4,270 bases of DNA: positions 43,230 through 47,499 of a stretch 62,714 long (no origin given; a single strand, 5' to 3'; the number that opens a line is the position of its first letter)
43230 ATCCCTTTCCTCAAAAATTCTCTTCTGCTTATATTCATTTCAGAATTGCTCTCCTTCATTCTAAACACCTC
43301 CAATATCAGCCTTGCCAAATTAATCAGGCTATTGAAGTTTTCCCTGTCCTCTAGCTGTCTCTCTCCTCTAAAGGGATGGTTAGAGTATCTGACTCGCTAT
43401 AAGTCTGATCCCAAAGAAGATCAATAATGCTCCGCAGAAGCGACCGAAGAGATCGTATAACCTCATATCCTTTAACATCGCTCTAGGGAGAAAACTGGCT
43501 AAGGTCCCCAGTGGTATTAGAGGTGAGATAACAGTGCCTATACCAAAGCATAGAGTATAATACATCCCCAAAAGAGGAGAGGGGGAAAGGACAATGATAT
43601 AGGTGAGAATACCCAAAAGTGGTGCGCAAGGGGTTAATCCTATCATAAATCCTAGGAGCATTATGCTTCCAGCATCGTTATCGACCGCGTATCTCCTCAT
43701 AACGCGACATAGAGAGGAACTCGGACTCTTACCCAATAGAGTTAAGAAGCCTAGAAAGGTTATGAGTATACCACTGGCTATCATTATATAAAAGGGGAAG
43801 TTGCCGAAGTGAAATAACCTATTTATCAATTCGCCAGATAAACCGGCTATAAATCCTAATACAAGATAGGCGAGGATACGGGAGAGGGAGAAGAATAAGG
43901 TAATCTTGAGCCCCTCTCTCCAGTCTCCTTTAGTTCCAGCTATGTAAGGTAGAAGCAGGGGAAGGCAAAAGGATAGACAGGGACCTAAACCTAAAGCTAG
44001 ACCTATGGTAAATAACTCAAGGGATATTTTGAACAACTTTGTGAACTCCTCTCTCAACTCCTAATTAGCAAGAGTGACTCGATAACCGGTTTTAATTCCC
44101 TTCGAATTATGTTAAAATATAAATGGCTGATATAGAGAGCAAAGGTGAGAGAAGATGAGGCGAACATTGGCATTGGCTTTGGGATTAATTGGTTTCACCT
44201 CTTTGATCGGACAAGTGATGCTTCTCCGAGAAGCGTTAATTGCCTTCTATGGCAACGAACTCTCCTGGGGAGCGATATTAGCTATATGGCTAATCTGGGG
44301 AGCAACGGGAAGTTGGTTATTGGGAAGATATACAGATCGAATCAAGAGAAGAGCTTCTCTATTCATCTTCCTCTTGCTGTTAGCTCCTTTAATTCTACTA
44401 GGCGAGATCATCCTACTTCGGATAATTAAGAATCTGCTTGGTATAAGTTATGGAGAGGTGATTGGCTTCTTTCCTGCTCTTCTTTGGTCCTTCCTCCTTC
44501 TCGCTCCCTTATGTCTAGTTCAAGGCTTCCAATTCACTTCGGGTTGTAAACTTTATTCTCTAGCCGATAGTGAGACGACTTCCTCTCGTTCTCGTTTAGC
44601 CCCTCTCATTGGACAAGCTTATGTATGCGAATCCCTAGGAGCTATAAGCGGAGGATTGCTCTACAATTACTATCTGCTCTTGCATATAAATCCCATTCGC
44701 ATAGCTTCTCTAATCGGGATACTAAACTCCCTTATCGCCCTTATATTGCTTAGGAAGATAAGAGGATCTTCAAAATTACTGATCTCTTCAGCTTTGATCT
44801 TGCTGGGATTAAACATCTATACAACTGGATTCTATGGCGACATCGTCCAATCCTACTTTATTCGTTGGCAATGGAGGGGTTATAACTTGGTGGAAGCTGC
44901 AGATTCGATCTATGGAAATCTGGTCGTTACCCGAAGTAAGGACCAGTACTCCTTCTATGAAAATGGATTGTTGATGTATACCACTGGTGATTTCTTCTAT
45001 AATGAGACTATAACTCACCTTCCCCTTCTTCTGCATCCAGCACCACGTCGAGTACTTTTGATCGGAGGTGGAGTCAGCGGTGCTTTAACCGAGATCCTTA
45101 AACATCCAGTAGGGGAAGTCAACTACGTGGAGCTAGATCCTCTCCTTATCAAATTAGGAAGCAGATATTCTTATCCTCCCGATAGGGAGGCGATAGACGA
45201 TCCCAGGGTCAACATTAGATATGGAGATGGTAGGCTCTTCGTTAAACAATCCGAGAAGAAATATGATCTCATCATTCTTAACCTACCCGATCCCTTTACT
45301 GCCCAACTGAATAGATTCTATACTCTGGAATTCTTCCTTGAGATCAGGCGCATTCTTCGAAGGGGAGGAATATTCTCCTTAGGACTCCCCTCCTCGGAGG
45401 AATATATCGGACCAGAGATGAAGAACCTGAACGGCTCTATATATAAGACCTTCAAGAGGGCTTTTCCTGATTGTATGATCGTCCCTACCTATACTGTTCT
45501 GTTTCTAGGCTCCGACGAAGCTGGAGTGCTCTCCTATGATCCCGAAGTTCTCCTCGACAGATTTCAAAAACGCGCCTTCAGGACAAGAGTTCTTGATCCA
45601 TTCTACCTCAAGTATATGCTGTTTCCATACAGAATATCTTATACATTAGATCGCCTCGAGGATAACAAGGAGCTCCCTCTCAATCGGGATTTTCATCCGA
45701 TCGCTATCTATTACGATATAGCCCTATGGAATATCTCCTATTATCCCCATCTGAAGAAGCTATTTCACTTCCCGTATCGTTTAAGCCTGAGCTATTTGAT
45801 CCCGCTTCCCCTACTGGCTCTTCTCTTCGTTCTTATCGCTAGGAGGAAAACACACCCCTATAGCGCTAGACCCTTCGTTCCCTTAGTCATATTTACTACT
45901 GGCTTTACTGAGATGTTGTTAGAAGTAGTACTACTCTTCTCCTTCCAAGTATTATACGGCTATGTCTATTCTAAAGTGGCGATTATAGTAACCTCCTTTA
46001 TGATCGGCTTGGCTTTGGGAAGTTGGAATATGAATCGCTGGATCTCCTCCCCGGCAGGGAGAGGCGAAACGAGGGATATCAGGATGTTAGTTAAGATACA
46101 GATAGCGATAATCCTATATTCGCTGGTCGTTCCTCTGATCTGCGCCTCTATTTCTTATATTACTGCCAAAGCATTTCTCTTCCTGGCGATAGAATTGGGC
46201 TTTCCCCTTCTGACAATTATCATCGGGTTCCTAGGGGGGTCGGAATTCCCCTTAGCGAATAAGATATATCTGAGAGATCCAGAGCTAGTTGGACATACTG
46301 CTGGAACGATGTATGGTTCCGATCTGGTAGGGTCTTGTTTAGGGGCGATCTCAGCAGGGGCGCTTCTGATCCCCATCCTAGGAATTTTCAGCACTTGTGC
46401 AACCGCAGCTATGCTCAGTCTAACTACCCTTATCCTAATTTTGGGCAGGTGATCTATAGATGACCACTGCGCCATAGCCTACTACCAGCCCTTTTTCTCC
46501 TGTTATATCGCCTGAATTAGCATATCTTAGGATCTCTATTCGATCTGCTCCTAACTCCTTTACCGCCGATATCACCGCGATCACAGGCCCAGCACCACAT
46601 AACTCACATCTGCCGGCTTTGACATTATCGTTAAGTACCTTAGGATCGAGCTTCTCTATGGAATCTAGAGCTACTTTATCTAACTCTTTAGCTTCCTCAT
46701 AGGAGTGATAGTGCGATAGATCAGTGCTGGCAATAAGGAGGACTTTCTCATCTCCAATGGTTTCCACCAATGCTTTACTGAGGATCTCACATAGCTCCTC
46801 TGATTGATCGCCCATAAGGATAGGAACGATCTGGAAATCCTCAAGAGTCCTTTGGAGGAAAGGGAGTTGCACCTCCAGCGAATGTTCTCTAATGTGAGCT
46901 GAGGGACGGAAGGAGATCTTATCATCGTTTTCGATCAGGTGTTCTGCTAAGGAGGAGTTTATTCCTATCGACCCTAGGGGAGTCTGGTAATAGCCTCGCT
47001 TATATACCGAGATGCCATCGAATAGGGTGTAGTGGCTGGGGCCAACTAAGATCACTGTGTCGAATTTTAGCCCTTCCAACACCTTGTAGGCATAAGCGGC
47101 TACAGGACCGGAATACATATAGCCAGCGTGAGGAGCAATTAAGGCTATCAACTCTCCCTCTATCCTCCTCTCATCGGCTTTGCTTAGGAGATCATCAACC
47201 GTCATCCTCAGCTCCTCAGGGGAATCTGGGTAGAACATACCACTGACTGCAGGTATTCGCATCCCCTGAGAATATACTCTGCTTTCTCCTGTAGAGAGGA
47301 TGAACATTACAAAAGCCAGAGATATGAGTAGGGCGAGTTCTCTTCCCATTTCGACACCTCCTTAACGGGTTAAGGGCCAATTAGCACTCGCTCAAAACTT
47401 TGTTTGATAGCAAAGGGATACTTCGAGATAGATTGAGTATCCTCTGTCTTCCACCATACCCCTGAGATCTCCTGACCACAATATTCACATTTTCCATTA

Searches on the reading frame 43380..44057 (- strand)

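Call 35: search_protein_families(library=pfam, proteins=[window:43380-44057:-], max_evalue=0.00001)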
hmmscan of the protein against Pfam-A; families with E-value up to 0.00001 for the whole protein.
window:43380-44057:- (225 aa): 2 families
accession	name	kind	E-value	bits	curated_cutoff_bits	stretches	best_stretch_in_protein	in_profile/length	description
PF13386.12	DsbD_2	-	9.6e-21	75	24.9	1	15-217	2-198/199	Cytochrome C biogenesis protein transmembrane region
PF02683.22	DsbD_TM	-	6.1e-12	45.7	27.1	1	12-205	5-204/219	Cytochrome C biogenesis protein transmembrane domain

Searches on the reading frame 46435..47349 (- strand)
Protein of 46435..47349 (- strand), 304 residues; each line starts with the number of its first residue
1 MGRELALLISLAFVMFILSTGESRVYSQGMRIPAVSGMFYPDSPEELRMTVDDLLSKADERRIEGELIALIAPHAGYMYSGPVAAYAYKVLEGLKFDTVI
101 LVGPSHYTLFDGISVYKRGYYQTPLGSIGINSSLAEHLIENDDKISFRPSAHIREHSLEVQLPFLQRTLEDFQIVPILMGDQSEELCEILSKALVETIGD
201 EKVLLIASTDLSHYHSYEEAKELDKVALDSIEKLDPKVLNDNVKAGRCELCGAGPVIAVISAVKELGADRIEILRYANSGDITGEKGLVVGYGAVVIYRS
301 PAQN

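Call 35: search_protein_families(library=pfam, proteins=[window:46435-47349:-], max_evalue=0.00001)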
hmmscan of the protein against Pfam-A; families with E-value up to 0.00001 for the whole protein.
window:46435-47349:- (304 aa): 1 family
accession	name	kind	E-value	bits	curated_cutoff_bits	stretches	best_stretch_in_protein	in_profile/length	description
PF01875.22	Memo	-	2.4e-70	237.3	27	1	33-295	2-268/269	Memo-like protein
